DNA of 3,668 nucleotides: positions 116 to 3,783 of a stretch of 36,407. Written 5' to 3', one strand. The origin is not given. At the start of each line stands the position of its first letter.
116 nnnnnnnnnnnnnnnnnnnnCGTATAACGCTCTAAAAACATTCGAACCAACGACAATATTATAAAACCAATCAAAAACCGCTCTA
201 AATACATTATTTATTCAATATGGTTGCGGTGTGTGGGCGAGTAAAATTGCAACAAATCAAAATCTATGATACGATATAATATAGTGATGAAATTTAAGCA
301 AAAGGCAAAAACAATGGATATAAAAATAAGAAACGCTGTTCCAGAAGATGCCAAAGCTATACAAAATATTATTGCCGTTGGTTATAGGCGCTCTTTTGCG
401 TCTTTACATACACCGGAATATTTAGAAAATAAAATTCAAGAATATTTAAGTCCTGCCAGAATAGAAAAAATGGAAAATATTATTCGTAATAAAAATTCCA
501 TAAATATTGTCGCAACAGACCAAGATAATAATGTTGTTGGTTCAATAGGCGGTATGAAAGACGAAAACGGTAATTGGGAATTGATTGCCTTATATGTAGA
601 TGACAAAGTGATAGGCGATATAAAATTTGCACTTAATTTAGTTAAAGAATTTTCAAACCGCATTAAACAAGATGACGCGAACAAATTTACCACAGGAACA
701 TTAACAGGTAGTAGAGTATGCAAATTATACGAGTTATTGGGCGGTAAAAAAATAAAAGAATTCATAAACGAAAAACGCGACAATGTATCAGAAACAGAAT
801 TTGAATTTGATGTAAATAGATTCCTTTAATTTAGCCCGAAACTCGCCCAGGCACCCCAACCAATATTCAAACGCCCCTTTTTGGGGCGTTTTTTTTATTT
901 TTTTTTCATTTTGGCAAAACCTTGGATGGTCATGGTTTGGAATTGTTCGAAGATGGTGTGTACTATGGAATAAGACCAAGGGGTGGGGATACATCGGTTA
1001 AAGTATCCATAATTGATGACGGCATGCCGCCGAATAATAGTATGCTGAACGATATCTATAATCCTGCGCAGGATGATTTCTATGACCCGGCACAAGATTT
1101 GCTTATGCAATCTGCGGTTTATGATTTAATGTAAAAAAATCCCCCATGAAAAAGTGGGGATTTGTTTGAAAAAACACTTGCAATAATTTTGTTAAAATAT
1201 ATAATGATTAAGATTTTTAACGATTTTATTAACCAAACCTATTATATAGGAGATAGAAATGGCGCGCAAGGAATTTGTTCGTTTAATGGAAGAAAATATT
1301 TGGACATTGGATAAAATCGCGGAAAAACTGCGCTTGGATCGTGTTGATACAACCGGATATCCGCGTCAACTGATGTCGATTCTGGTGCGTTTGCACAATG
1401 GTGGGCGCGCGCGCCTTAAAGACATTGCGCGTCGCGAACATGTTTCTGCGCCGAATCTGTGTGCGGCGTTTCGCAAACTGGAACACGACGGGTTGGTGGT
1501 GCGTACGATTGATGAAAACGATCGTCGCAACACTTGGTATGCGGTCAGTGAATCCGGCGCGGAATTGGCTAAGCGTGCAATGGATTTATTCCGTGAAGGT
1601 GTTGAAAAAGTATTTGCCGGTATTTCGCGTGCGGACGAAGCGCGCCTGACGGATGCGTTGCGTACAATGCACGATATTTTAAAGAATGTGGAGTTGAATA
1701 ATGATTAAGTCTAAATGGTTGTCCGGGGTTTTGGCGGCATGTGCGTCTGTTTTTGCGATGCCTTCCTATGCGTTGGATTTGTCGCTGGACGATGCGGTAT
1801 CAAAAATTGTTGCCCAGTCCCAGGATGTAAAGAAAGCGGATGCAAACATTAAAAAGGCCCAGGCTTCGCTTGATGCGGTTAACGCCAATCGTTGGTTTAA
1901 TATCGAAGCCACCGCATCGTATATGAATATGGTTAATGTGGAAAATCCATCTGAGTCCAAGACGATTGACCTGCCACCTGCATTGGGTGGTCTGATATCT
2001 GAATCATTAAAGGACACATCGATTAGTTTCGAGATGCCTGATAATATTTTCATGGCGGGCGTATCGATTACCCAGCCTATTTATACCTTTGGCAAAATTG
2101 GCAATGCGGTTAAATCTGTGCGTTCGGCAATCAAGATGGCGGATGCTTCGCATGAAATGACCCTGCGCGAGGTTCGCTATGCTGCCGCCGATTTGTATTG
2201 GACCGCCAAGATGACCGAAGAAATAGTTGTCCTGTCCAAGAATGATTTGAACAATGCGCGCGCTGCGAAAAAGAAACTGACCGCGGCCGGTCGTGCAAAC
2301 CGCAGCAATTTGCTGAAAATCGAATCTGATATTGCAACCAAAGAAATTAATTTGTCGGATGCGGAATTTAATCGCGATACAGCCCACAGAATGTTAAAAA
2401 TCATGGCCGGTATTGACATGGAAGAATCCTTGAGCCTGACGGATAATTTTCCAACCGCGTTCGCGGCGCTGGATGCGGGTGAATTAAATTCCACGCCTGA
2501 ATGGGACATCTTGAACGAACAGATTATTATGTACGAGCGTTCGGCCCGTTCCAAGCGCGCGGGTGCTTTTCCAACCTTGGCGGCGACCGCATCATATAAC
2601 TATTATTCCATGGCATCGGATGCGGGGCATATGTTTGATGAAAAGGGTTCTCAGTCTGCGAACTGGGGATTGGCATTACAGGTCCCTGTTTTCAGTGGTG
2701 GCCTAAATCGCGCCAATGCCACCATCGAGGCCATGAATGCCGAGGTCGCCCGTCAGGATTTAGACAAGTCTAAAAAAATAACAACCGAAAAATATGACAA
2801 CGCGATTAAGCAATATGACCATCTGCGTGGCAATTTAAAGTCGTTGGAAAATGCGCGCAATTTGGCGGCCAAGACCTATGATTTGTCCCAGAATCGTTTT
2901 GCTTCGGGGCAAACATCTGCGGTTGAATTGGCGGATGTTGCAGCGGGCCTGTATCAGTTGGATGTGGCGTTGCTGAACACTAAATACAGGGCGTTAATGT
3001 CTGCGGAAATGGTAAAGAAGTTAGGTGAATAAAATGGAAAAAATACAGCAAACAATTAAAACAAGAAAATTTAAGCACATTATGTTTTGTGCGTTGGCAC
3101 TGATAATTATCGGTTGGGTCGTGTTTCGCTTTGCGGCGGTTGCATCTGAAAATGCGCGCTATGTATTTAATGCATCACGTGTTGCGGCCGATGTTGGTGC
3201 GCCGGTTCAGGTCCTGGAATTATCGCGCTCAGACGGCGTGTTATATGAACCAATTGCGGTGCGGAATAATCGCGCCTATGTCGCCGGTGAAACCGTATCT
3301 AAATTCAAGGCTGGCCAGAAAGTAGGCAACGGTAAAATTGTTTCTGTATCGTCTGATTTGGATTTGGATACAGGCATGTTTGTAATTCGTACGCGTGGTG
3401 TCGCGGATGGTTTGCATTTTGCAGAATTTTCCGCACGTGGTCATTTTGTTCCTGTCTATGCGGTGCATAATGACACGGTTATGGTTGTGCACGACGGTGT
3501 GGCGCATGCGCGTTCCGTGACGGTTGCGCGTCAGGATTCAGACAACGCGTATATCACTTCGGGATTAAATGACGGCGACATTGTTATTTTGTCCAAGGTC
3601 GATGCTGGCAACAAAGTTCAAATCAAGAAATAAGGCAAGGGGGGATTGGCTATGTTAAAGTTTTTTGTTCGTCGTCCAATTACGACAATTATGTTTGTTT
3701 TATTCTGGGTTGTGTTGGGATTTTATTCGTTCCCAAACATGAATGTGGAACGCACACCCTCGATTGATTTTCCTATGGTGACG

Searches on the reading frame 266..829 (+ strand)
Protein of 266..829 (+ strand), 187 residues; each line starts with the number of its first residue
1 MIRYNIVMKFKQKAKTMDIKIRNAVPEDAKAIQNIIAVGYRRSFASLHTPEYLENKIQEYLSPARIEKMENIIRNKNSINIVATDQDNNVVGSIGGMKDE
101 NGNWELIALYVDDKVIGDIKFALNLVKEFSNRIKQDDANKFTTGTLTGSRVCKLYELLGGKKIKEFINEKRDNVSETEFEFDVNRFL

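Call 6: search_protein_families(library=pfam, proteins=[window:266-829:+], max_evalue=0.001)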
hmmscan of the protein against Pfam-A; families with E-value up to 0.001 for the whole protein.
window:266-829:+ (187 aa): 0 families

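Call 36: search_protein_families(library=pfam, proteins=[window:266-829:+], max_evalue=5)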
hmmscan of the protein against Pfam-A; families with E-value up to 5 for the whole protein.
window:266-829:+ (187 aa): 2 families
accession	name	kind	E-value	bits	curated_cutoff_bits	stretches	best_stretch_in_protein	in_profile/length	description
PF13673.13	Acetyltransf_10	-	0.016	15.6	23.6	1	50-142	3-91/128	Acetyltransferase (GNAT) domain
PF08445.16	FR47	-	0.021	15.2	22.1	1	105-165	23-82/86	FR47-like protein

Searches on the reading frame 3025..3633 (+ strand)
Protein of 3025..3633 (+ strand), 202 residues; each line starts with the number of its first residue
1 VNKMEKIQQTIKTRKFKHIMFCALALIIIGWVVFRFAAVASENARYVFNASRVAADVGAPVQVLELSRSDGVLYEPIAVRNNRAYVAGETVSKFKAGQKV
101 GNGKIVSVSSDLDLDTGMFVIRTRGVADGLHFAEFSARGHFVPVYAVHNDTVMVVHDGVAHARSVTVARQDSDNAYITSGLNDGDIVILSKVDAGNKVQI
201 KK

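Call 6: search_protein_families(library=pfam, proteins=[window:3025-3633:+], max_evalue=0.001)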
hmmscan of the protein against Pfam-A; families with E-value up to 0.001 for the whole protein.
window:3025-3633:+ (202 aa): 0 families

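Call 36: search_protein_families(library=pfam, proteins=[window:3025-3633:+], max_evalue=5)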
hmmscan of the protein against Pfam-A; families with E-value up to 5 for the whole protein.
window:3025-3633:+ (202 aa): 2 families
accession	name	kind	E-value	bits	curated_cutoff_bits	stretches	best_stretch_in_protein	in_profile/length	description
PF09172.16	Vit_open_b-sht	-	0.049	13.3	23.7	1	118-169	225-266/303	Vitellinogen, open beta-sheet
PF25173.1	Beta-prop_WDR3_1st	-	0.085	13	154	1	141-192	52-101/184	WDR3 first beta-propeller domain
